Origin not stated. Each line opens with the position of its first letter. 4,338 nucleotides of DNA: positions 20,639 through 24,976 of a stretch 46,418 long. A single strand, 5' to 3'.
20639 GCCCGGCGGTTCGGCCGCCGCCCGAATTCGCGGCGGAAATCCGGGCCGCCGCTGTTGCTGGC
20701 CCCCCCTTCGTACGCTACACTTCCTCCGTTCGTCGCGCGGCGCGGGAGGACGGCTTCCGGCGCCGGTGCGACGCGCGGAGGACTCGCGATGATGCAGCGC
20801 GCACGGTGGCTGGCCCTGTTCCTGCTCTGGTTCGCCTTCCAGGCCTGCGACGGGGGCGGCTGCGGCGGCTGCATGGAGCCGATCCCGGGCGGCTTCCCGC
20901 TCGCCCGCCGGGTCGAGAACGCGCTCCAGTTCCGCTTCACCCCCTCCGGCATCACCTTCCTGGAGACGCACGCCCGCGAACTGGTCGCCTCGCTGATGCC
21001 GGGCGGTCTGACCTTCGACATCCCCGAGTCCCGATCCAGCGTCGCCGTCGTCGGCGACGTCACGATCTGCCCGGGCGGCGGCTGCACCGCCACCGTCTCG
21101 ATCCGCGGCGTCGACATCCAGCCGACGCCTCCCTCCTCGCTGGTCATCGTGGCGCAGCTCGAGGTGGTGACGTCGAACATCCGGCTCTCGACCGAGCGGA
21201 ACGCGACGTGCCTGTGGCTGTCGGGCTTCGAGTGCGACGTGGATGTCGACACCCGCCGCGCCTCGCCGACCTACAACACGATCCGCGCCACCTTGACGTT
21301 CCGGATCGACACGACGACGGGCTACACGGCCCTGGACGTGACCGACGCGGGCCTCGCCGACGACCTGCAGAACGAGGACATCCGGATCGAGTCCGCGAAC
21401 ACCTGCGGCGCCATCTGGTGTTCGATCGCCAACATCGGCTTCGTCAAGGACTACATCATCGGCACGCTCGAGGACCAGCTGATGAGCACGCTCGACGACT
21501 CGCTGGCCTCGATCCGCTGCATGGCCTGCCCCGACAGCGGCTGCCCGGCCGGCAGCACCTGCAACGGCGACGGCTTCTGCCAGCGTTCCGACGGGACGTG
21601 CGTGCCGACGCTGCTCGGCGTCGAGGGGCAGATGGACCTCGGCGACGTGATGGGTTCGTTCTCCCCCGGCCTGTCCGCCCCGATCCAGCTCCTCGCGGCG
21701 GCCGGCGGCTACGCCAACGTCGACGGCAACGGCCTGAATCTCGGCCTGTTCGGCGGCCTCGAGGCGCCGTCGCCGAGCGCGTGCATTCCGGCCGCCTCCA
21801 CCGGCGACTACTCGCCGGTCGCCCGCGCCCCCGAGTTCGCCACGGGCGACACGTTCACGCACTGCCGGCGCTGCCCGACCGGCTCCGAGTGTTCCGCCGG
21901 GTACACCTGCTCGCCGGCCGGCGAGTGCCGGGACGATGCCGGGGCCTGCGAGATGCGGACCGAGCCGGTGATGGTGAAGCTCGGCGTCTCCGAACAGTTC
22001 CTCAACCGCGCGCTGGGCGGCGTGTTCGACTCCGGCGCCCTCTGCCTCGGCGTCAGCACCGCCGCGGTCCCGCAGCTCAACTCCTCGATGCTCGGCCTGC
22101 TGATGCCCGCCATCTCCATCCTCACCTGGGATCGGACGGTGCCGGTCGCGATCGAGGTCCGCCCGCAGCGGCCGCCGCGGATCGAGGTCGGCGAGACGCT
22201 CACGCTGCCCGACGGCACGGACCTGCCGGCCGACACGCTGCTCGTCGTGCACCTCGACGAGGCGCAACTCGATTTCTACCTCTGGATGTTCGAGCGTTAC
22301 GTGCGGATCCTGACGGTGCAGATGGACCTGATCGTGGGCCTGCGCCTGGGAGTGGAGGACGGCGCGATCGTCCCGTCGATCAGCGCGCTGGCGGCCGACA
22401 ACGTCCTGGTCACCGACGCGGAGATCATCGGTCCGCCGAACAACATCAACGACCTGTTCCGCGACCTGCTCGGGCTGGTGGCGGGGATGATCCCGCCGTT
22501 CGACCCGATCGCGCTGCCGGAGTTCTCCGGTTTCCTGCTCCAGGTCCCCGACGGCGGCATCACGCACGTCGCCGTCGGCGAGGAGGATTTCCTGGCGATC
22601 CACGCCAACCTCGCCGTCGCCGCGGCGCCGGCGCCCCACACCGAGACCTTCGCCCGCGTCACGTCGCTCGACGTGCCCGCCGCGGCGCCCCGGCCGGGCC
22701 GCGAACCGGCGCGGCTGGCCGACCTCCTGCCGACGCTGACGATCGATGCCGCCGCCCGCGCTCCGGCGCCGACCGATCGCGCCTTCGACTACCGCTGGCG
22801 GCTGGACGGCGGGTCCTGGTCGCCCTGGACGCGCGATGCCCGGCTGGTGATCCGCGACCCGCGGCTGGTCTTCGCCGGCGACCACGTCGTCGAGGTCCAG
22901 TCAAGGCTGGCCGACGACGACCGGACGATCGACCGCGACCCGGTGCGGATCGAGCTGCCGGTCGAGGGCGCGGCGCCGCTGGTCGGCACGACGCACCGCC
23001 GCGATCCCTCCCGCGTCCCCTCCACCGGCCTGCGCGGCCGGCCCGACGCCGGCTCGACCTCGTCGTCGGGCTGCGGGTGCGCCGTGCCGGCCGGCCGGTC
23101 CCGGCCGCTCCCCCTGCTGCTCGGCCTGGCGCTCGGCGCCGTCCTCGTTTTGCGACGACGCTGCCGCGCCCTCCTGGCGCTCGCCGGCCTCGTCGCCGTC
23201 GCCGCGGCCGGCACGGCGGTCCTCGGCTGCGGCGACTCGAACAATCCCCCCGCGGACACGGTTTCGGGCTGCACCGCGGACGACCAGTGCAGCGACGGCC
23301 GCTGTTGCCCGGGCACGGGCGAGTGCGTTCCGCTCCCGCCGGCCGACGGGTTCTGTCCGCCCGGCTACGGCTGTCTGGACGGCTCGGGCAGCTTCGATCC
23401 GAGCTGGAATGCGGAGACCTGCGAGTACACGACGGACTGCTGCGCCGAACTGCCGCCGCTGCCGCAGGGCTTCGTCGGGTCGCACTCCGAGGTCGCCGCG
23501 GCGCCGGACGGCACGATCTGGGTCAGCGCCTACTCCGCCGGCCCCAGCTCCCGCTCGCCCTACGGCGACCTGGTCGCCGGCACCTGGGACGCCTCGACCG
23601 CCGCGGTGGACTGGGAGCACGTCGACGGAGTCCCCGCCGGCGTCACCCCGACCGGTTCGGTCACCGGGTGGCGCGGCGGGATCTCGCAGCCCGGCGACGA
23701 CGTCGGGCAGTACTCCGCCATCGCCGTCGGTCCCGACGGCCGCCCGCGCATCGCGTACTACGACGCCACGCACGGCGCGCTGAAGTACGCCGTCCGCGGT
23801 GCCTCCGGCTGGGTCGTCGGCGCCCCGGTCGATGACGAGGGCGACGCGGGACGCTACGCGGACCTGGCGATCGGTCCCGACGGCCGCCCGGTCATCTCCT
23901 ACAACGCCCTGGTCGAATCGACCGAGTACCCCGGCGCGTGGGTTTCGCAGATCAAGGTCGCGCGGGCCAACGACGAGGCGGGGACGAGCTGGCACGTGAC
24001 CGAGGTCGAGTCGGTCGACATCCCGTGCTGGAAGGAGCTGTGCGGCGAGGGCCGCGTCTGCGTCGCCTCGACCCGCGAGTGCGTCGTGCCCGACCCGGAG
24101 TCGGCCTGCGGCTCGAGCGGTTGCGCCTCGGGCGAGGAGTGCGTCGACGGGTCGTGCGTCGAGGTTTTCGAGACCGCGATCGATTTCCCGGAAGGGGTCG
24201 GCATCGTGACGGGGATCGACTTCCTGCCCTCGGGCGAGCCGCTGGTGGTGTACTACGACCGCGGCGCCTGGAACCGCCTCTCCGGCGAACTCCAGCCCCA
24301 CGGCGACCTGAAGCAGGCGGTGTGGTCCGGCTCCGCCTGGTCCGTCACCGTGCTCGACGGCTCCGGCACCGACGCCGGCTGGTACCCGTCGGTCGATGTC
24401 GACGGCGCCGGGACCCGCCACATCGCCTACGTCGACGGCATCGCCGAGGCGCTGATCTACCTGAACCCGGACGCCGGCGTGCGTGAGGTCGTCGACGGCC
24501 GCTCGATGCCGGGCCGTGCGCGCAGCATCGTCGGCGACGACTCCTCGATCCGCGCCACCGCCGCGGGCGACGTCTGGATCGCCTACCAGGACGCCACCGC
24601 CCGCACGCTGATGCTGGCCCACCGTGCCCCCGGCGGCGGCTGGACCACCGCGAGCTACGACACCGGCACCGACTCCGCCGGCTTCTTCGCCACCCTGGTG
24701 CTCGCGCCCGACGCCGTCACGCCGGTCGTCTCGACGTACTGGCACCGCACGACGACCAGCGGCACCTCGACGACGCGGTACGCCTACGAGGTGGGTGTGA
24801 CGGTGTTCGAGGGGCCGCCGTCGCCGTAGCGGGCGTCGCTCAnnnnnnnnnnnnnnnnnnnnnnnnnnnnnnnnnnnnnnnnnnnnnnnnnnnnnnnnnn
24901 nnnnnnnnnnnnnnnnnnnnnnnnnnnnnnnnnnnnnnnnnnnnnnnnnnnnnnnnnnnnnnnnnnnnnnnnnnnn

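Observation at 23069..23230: Stop-less junction 2: the same tag-to-signal-peptide fusion recurs in the next giant ORF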

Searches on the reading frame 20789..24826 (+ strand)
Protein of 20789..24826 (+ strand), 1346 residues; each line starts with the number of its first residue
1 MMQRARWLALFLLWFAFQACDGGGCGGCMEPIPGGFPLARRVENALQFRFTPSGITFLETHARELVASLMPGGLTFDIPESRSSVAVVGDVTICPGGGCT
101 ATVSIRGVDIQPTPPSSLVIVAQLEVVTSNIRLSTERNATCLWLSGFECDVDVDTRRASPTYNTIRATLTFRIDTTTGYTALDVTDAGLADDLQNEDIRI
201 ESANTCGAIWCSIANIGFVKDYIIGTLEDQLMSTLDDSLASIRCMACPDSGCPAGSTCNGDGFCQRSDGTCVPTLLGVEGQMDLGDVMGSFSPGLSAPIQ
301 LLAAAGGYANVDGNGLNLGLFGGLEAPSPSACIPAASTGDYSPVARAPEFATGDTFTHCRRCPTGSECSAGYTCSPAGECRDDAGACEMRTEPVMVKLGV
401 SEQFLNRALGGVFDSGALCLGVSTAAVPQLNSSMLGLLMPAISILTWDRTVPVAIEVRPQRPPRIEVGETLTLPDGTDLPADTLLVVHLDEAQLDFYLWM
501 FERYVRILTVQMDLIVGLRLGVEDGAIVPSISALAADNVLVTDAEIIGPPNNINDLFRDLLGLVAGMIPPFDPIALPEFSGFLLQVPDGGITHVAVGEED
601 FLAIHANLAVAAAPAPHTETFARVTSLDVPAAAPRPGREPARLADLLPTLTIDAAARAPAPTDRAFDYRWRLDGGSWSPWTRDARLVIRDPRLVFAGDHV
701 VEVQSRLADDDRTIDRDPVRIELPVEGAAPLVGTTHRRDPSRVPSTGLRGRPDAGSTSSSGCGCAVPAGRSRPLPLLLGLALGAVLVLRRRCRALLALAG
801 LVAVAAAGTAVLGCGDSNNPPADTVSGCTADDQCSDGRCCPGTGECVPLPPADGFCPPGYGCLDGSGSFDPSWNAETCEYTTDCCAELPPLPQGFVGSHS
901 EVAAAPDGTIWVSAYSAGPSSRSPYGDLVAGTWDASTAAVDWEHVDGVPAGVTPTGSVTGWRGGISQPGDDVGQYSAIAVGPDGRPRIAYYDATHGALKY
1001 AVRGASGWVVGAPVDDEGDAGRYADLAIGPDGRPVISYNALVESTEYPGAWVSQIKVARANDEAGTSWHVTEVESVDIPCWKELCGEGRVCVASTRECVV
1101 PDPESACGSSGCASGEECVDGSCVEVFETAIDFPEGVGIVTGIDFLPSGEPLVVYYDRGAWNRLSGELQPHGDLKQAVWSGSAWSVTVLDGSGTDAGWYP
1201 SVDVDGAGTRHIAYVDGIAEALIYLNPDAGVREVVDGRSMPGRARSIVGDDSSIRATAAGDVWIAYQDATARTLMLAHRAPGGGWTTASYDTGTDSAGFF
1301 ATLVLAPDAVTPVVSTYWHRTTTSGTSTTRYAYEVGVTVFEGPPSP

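Call 7: search_protein_families(library=ncbifam, proteins=[window:20789-24826:+], max_evalue=0.01)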
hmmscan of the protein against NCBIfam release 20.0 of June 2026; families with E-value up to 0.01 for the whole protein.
window:20789-24826:+ (1346 aa): 0 families

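Call 8: search_protein_families(library=pfam, proteins=[window:20789-24826:+], max_evalue=0.01)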
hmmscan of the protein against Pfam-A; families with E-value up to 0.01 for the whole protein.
window:20789-24826:+ (1346 aa): 0 families

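Call 10: find_homologous_proteins(query=window:20789-24826:+)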
Query window:20789-24826:+ (1346 aa): 58 proteins with E <= 0.001 among 8000 candidates.
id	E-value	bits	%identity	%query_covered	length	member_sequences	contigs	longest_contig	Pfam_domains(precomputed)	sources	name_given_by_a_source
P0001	0.0e+0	3087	100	100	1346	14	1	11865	-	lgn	-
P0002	0.0e+0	2753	87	100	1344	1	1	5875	-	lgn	-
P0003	0.0e+0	2604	83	100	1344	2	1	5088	-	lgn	-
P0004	0.0e+0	2547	81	100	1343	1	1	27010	-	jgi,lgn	jgi:hypothetical protein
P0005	0.0e+0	1905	63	100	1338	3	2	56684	-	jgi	jgi:MYXO-CTERM domain-containing protein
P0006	0.0e+0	1903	82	73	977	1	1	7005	-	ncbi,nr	ncbi:MAG: hypothetical protein JXB32_13775, partial [Deltaproteobacteria bacterium]|nr:hypothetical 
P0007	0.0e+0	1708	58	100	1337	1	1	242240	-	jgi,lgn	jgi:hypothetical protein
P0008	0.0e+0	1428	54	57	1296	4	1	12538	-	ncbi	-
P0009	0.0e+0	1253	56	74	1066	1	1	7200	-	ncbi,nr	ncbi:MAG: hypothetical protein HY907_15575, partial [Deltaproteobacteria bacterium]|nr:hypothetical 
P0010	0.0e+0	1236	55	74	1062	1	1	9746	-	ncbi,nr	ncbi:MAG: hypothetical protein HY905_12990, partial [Deltaproteobacteria bacterium]|nr:hypothetical 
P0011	2.4e-230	786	32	81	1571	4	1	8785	-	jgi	jgi:hypothetical protein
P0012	3.5e-166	573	33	52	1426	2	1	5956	-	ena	-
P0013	1.2e-159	552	33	52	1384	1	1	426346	-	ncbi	-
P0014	1.5e-153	531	34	96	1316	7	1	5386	-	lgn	-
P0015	2.8e-151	524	34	53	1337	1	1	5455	-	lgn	-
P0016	5.2e-148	513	31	96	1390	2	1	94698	-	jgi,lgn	jgi:hypothetical protein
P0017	1.3e-147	512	42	27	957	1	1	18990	-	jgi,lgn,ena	-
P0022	6.2e-102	360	28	54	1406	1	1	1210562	-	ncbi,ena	-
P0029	2.6e-95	338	27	54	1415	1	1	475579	-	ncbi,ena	-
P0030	1.4e-94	336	34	53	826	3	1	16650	-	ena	-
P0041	1.9e-67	246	27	77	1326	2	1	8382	-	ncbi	-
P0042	6.5e-65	238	27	55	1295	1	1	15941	-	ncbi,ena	-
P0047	1.9e-48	183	26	60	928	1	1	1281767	-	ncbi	ncbi:MAG: hypothetical protein QM765_05310 [Myxococcales bacterium]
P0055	1.3e-39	154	28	54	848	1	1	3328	PF02886.24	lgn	-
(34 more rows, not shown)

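Call 20: find_encoding_contigs(protein=P0047, flank=6000, max_places=2)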
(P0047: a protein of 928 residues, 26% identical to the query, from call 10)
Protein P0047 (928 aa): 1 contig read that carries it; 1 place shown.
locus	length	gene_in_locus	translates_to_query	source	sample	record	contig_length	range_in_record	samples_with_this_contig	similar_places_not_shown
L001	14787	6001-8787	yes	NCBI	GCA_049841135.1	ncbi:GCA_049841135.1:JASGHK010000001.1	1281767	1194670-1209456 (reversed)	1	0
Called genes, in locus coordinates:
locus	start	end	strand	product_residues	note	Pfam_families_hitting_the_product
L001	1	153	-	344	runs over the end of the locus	-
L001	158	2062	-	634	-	PF00069:Pkinase, PF01636:APH (faint), PF07714:PK_Tyr_Ser-Thr, PF03109:ABC1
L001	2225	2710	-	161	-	PF13428:TPR_14 (faint), PF24575:TPR_Slam (faint), PF13414:TPR_11 (faint), PF14559:TPR_19 (faint)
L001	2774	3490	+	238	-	-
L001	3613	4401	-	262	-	PF00561:Abhydrolase_1, PF12146:Hydrolase_4, PF12697:Abhydrolase_6, PF03096:Ndr, PF08386:Abhydrolase_4 (weak)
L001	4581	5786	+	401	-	-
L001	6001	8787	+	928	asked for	-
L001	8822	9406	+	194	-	-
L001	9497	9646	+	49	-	PF12651:RHH_3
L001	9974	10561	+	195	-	PF13689:DUF4154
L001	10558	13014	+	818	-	PF07715:Plug, PF00593:TonB_dep_Rec_b-barrel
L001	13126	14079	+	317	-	PF00512:HisKA (weak), PF02518:HATPase_c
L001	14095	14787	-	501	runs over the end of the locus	PF00012:HSP70, PF06723:MreB_Mbl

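Call 21: find_encoding_contigs(protein=P0017, flank=6000, max_places=2)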
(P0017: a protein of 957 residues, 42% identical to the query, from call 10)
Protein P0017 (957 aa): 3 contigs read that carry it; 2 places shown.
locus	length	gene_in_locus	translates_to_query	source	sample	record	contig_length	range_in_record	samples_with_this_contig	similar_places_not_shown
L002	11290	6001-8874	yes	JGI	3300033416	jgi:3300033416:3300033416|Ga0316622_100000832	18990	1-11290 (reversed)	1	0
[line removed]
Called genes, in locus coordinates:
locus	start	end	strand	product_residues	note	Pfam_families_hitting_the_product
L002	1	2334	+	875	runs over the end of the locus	PF00756:Esterase (faint)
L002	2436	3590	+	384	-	PF04151:PPC (faint)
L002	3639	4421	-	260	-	PF01311:Bac_export_1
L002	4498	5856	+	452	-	PF00072:Response_reg, PF00158:Sigma54_activat, PF14532:Sigma54_activ_2, PF07728:AAA_5 (weak), PF25601:AAA_lid_14, PF02954:HTH_8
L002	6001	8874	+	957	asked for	-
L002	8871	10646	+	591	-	-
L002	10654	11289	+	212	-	?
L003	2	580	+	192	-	?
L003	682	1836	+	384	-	PF04151:PPC (faint)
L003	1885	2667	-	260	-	PF01311:Bac_export_1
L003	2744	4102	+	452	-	PF00072:Response_reg, PF00158:Sigma54_activat, PF14532:Sigma54_activ_2, PF07728:AAA_5 (weak), PF25601:AAA_lid_14, PF02954:HTH_8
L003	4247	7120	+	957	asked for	-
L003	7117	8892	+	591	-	-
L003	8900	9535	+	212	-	?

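Call 22: find_encoding_contigs(protein=P0030, flank=6000, max_places=2)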
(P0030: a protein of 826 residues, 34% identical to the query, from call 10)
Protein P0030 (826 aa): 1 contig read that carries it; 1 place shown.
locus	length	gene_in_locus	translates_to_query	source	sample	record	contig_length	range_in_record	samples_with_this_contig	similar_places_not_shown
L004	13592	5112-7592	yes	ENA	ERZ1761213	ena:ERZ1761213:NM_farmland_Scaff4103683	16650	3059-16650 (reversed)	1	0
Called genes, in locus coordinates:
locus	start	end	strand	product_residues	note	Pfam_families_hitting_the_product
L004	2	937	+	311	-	?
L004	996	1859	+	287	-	PF01048:PNP_UDP_1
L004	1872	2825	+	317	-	PF00294:PfkB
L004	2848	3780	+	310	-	-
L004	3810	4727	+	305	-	-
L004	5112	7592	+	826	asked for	-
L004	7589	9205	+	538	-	-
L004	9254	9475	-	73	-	-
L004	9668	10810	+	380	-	PF00069:Pkinase, PF01636:APH (faint), PF07714:PK_Tyr_Ser-Thr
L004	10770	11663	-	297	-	PF03372:Exo_endo_phos, PF22669:Exo_endo_phos2 (faint)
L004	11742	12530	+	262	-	PF07719:TPR_2 (faint), PF13432:TPR_16 (weak)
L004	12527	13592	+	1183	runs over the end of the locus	-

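Call 34: find_related_loci(query=window:20789-24826:+, collection=genome_contigs, flank=10000)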
Query window:20789-24826:+ (1346 aa) in genome_contigs; peptide patterns used: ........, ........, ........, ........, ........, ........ (x = any residue, [..] = any of these).
21 stretches matched a pattern; 3 encode a relative of the query (tblastn E <= 1e-3); 3 distinct loci.
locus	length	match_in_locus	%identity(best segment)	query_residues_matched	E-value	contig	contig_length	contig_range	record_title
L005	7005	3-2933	82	365-1344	0e+0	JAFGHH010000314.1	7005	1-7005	MAG: Deltaproteobacteria bacterium isolate Zod_Metabat.1445 k87_5751475, whole genome shotgun sequence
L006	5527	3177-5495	82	1-773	0e+0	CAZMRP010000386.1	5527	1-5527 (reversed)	MAG TPA_asm: uncultured Myxococcales bacterium isolate binchicken_co60_5 genome assembly, contig: NODE_21804_length_5527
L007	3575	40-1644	85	813-1346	0e+0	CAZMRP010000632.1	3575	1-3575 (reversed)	MAG TPA_asm: uncultured Myxococcales bacterium isolate binchicken_co60_5 genome assembly, contig: NODE_40918_length_3575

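Call 52: find_encoding_contigs(protein=P0016, flank=10000, max_places=1)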
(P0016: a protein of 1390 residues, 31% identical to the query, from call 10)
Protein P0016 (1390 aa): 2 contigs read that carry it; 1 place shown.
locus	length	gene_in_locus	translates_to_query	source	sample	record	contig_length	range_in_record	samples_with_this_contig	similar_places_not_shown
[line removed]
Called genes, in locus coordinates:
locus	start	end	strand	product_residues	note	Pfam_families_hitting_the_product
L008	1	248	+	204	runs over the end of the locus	PF04542:Sigma70_r2, PF08281:Sigma70_r4_2 (weak)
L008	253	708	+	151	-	-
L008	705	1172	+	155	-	-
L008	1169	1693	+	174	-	-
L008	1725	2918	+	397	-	PF04706:Dickkopf_N (faint)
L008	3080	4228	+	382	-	PF00072:Response_reg, PF00512:HisKA, PF02518:HATPase_c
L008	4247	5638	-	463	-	PF01554:MatE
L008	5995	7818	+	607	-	PF23759:GBD_T9SS_assoc (faint), PF13948:DUF4215 (weak)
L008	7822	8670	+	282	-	-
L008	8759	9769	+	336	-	-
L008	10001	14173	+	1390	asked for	-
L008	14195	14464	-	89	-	-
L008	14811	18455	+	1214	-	PF01979:Amidohydro_1, PF07969:Amidohydro_3, PF02412:TSP_3 (faint), PF00932:LTD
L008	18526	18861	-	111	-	PF07238:PilZ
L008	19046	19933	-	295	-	PF01497:Peripla_BP_2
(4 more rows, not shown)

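Call 53: find_encoding_contigs(protein=P0007, flank=10000, max_places=1)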
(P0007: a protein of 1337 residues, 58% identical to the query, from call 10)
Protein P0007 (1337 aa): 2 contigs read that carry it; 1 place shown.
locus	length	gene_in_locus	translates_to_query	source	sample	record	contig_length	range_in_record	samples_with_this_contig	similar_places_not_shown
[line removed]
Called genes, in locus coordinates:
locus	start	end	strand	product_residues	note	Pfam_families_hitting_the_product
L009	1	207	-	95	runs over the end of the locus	-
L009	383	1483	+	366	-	PF07993:NAD_binding_4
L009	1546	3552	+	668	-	PF00005:ABC_tran, PF02463:SMC_N (faint), PF13191:AAA_16 (faint), PF13476:AAA_23 (faint), PF13555:AAA_29 (faint), PF13304:AAA_21 (weak), PF12848:ABC_tran_Xtn, PF00005:ABC_tran, +1 more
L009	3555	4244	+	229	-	PF00462:Glutaredoxin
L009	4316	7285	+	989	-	PF02366:PMT (weak), PF13231:PMT_2 (weak)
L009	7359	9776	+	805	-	PF01011:PQQ (faint), PF13360:PQQ_2, PF13570:Beta-prop_ACSF4, PF13360:PQQ_2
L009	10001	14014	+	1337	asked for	-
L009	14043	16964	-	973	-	PF13646:HEAT_2 (faint)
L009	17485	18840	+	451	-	PF03448:MgtE_N, PF00571:CBS, PF01769:MgtE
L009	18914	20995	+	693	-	-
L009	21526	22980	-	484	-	PF00587:tRNA-synt_2b (weak), PF03129:HGTP_anticodon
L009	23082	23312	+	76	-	-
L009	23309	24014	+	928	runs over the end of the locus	PF16078:2-oxogl_dehyd_N, PF00676:E1_dh, PF02779:Transket_pyr, PF16870:OxoGdeHyase_C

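Call 79: list_cluster_members(proteins=[P0013, P0022, P0029, P0041, P0042, P0065, P0069, P0070, P0079, P0180])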
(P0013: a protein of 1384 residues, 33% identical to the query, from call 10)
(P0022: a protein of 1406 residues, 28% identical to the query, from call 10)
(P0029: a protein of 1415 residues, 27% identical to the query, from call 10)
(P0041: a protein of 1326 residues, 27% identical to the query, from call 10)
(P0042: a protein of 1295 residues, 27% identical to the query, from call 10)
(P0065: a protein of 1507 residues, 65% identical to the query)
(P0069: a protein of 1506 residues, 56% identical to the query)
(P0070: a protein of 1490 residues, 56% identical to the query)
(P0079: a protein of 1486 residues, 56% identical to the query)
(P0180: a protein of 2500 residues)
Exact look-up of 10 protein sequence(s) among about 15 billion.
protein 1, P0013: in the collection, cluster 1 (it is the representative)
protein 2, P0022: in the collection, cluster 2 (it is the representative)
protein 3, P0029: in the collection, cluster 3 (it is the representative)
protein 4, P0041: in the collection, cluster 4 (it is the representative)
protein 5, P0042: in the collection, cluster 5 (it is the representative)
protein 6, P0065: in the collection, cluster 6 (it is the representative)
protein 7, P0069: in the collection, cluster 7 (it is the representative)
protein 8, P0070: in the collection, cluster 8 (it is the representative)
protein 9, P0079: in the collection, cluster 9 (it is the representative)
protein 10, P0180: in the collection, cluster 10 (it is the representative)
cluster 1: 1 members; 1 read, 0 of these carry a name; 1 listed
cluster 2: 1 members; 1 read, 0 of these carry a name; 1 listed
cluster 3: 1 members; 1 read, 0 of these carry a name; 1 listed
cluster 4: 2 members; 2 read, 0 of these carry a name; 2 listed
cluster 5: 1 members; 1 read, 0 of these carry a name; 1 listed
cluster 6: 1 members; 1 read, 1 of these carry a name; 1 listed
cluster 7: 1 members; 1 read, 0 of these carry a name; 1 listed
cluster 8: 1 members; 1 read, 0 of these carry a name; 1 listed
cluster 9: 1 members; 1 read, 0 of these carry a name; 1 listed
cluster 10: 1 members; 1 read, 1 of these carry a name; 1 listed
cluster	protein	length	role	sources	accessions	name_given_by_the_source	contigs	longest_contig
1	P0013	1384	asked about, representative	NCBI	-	-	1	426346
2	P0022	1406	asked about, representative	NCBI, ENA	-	-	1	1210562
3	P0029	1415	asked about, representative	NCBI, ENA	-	-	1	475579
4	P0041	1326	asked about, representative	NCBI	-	-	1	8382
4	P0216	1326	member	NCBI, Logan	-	-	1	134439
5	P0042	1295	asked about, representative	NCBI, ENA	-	-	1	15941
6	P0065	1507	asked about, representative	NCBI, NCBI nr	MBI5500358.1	MAG: lamin tail domain-containing protein [Deltaproteobacteria bacterium] | lamin tail domain-containing protein [Deltaproteobacteria bacterium]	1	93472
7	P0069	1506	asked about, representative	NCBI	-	-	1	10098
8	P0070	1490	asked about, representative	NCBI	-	-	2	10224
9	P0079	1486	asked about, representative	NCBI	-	-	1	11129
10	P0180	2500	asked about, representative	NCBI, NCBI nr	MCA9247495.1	MAG: PEP-CTERM sorting domain-containing protein [Planctomycetales bacterium] | PEP-CTERM sorting domain-containing protein [Planctomycetales bacterium]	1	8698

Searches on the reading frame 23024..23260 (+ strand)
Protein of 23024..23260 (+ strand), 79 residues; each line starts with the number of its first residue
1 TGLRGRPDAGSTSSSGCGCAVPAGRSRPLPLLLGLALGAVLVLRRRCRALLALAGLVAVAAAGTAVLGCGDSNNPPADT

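Call 9: search_protein_families(library=ncbifam, proteins=[window:23024-23260:+], max_evalue=10)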
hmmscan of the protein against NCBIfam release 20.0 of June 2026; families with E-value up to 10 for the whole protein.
seq(79 aa): 5 families
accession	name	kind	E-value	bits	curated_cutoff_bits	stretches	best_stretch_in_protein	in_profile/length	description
TIGR03901.2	MYXO-CTERM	domain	0.00024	21.4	20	1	15-46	2-32/34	MYXO-CTERM sorting domain-containing protein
NF058595.1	invert_tail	domain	0.0013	19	37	1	20-74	17-79/113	lipo-invert putative C-terminal anchoring domain-containing protein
TIGR02234.1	trp_oprn_chp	hypoth_equivalog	0.019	14.9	71.15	1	15-68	42-92/202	TIGR02234 family membrane protein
NF038083.1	CU044_5270_fam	subfamily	2.6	7.8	100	0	44-77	28-64/284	CU044_5270 family protein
TIGR02595.1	PEP_CTERM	domain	5.4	8.1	16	1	31-47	8-23/24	PEP-CTERM sorting domain-containing protein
